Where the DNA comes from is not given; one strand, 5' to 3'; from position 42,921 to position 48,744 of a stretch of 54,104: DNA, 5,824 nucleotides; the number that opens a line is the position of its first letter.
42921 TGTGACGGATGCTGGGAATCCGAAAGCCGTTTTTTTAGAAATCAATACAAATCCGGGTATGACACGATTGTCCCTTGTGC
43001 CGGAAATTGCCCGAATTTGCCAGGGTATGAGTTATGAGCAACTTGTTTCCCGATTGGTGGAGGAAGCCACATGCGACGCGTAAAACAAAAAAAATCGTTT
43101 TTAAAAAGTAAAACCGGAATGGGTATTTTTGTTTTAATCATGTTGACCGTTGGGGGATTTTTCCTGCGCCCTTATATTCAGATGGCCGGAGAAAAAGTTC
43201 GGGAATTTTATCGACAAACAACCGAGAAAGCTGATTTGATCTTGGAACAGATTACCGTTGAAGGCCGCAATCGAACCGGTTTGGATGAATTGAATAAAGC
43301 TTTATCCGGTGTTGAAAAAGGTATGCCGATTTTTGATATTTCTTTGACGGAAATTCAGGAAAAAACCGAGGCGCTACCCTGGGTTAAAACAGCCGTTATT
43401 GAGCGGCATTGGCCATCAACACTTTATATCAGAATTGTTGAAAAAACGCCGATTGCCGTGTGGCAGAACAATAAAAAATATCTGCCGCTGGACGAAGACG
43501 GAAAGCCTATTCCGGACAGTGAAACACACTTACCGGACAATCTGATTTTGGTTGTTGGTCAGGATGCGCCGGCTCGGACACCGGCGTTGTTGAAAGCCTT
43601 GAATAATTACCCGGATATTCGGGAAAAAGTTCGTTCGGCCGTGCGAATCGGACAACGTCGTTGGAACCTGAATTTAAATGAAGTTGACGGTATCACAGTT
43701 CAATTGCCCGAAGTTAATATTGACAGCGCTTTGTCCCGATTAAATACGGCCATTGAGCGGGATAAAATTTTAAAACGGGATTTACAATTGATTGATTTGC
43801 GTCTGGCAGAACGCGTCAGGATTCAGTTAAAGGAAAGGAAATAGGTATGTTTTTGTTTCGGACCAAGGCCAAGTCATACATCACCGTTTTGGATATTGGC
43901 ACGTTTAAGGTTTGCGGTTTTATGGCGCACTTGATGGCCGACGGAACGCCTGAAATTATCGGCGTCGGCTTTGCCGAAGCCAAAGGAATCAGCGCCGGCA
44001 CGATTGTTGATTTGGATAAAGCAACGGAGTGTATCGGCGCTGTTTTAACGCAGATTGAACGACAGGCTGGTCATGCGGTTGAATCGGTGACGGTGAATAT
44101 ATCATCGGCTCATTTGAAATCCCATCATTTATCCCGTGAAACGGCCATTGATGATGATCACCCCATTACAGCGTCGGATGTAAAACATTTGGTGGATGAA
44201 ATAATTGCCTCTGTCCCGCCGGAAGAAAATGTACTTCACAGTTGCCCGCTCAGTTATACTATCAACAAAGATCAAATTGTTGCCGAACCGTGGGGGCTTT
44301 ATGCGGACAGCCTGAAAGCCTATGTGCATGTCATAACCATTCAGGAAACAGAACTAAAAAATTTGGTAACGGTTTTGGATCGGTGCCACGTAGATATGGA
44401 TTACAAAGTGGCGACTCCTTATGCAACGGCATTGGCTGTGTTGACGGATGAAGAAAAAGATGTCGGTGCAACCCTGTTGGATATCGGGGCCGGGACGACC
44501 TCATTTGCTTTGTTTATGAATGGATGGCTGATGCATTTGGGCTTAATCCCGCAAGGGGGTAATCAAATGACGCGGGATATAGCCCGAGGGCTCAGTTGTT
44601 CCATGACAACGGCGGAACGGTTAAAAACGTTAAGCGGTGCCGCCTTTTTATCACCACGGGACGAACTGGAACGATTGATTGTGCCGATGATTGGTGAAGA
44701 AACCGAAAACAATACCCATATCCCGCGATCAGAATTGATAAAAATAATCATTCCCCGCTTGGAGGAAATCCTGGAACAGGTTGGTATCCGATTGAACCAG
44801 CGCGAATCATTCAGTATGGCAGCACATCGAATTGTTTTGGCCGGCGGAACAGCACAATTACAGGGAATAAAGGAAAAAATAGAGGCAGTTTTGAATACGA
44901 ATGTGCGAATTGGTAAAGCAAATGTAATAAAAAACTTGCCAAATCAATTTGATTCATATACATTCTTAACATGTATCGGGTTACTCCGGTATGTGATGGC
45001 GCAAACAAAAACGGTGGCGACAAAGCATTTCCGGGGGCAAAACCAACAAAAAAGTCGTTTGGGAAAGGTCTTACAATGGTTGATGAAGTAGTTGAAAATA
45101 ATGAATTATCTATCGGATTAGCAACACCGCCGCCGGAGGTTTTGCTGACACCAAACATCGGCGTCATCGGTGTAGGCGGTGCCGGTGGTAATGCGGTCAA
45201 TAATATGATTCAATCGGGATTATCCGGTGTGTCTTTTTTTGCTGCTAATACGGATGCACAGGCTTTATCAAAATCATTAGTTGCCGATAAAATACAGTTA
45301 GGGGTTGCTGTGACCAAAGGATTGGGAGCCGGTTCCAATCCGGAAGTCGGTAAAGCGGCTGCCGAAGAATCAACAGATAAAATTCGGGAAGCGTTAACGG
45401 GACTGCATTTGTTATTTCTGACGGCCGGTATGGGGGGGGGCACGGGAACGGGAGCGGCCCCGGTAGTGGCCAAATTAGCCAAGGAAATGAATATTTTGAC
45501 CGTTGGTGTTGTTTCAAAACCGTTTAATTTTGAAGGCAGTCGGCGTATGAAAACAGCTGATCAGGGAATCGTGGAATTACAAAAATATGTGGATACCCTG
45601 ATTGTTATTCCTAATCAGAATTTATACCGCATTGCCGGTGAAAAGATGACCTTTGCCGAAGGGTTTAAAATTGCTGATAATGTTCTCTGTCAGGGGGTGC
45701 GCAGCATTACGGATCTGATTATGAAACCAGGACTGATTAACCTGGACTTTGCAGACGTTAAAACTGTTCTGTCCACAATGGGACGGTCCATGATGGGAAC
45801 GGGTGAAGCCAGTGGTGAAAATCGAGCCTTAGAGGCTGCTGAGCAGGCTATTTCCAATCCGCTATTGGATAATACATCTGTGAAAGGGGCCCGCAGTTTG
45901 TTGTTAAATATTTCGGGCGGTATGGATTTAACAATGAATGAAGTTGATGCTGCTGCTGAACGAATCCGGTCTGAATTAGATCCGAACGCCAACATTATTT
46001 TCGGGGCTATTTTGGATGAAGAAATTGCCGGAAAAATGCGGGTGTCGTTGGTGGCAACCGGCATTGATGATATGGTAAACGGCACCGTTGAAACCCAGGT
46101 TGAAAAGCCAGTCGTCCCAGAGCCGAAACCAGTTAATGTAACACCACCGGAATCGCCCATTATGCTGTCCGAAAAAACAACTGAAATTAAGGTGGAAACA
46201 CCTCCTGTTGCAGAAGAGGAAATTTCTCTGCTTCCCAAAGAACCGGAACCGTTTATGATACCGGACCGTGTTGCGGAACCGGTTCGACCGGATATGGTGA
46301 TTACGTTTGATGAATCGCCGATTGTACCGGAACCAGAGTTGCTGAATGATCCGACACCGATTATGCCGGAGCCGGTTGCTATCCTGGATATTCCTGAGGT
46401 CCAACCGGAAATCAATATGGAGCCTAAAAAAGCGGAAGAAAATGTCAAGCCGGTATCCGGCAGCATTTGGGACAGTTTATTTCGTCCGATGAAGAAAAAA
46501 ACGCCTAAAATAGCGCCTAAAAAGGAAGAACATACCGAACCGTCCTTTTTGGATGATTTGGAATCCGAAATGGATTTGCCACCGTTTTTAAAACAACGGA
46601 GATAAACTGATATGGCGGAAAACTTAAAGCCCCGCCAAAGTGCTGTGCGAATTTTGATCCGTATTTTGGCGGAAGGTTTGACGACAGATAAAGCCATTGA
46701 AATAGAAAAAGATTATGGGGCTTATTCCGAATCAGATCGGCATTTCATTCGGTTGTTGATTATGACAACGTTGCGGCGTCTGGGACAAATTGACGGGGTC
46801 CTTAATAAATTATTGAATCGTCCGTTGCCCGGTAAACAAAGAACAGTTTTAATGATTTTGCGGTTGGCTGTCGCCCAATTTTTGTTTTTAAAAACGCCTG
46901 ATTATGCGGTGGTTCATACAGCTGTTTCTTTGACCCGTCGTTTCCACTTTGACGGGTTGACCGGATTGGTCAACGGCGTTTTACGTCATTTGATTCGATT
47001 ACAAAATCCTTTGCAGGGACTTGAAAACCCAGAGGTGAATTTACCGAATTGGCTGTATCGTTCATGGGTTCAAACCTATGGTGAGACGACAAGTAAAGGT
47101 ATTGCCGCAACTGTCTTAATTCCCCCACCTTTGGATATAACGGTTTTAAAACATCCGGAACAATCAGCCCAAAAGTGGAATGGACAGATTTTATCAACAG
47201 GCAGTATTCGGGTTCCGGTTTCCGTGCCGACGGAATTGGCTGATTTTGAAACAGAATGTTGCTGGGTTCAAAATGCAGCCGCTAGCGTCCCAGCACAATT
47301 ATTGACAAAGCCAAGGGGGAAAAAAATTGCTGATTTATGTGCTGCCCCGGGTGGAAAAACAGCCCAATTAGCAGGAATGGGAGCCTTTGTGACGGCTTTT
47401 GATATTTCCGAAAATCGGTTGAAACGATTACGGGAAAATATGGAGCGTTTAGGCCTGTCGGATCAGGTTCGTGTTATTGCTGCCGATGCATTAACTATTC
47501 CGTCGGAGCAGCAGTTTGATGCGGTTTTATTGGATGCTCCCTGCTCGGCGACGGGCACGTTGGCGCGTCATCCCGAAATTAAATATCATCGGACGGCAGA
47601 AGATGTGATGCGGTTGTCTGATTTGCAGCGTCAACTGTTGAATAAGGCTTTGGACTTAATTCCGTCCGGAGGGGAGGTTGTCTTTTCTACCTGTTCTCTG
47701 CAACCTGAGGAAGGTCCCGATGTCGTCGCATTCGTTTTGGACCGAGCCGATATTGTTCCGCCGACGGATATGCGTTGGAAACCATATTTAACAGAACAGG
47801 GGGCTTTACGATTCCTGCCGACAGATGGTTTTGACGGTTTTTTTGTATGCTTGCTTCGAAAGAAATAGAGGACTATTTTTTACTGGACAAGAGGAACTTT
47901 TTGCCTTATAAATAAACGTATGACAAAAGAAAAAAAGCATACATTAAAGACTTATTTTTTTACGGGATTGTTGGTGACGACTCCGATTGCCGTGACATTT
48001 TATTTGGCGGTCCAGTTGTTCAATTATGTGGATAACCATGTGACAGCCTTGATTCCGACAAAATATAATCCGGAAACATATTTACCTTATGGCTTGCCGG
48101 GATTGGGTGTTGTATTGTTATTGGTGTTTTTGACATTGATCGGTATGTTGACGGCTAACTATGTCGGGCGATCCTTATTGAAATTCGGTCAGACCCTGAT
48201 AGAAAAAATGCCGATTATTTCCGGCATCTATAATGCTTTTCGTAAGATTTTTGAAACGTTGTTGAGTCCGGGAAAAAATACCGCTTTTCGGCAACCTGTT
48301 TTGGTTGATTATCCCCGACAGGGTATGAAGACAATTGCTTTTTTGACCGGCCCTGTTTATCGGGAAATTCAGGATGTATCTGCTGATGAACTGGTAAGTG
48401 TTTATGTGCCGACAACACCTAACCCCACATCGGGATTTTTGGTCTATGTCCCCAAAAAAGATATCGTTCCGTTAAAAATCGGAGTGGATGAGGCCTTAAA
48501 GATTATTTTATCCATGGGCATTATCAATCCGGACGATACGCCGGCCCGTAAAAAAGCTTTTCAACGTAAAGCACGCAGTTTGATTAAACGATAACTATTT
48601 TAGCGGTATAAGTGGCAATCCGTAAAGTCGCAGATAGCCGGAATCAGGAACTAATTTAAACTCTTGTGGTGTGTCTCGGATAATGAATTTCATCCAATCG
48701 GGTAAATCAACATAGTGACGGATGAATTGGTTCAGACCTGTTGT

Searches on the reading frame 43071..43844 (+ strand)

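Call 17: search_protein_families(library=pfam, proteins=[window:43071-43844:+], max_evalue=0.001)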
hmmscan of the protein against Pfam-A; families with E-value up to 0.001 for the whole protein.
window:43071-43844:+ (257 aa): 2 families
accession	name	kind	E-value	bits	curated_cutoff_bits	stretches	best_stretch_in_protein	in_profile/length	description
PF03799.20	FtsQ_DivIB_C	-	6.4e-16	59.7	21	1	129-244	1-114/114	Cell division protein FtsQ/DivIB, C-terminal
PF08478.15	POTRA_1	-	6.2e-15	55.7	23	1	58-124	3-68/69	POTRA domain, FtsQ-type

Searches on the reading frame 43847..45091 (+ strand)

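Call 17: search_protein_families(library=pfam, proteins=[window:43847-45091:+], max_evalue=0.001)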
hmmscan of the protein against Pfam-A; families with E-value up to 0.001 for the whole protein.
window:43847-45091:+ (414 aa): 4 families
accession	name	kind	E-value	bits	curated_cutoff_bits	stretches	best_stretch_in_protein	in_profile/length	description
PF14450.12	FtsA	-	3.3e-31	108.7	31.8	1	210-375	2-124/127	Cell division protein FtsA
PF02491.25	SHS2_FTSA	-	6.9e-13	49.2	25.4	1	88-164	2-79/79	SHS2 domain inserted in FTSA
PF11104.14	PilM_2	-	2.8e-10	40.1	27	1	286-355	233-304/340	Type IV pilus assembly protein PilM;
PF06723.19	MreB_Mbl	-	8.3e-10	38.4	27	1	189-357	128-305/327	MreB/Mbl protein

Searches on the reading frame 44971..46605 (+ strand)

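Call 18: search_protein_families(library=pfam, proteins=[window:44971-46605:+], max_evalue=0.001)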
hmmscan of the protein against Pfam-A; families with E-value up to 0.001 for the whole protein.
window:44971-46605:+ (544 aa): 2 families
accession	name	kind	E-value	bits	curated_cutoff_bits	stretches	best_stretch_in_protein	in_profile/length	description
PF00091.31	Tubulin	-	6.2e-50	170.6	33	1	62-222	1-189/190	Tubulin/FtsZ family, GTPase domain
PF12327.13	FtsZ_C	-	5.3e-36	123.2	27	1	271-366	1-95/95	FtsZ family, C-terminal domain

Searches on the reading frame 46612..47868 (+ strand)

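Call 18: search_protein_families(library=pfam, proteins=[window:46612-47868:+], max_evalue=0.001)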
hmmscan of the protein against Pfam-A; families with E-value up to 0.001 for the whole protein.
window:46612-47868:+ (418 aa): 7 families
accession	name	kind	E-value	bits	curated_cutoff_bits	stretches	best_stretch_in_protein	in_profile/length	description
PF01189.24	Methyltr_RsmB-F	-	1.2e-47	162.6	27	1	230-415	3-198/199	16S rRNA methyltransferase RsmB/F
PF01029.23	NusB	-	6.2e-26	91.8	23.1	1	6-129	2-133/133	NusB family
PF13847.12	Methyltransf_31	-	5.9e-10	39.4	27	1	236-363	4-114/145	Methyltransferase domain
PF13649.12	Methyltransf_25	-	7.9e-09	36.5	27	1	239-307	1-70/97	Methyltransferase domain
PF09445.16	Methyltransf_15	-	8.6e-06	25.9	22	1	238-307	3-72/165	RNA cap guanine-N2 methyltransferase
PF01728.25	FtsJ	-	2.2e-05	24.9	24.1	1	233-360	20-139/181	FtsJ-like methyltransferase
PF08241.18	Methyltransf_11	-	2.6e-05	25.2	21.2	1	244-307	5-66/95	Methyltransferase domain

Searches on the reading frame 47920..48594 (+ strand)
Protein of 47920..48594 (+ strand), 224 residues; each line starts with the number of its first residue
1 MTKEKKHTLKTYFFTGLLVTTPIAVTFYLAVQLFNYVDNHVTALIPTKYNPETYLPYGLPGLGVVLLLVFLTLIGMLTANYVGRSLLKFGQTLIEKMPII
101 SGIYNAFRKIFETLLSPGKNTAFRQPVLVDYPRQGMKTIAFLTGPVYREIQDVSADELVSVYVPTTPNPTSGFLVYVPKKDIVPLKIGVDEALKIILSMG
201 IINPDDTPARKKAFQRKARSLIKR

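Call 18: search_protein_families(library=pfam, proteins=[window:47920-48594:+], max_evalue=0.001)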
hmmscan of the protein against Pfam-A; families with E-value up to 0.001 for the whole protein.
window:47920-48594:+ (224 aa): 1 family
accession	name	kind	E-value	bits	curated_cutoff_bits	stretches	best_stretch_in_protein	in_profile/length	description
PF04367.18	DUF502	-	6.7e-33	113.2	23.8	1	65-171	1-107/107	Protein of unknown function (DUF502)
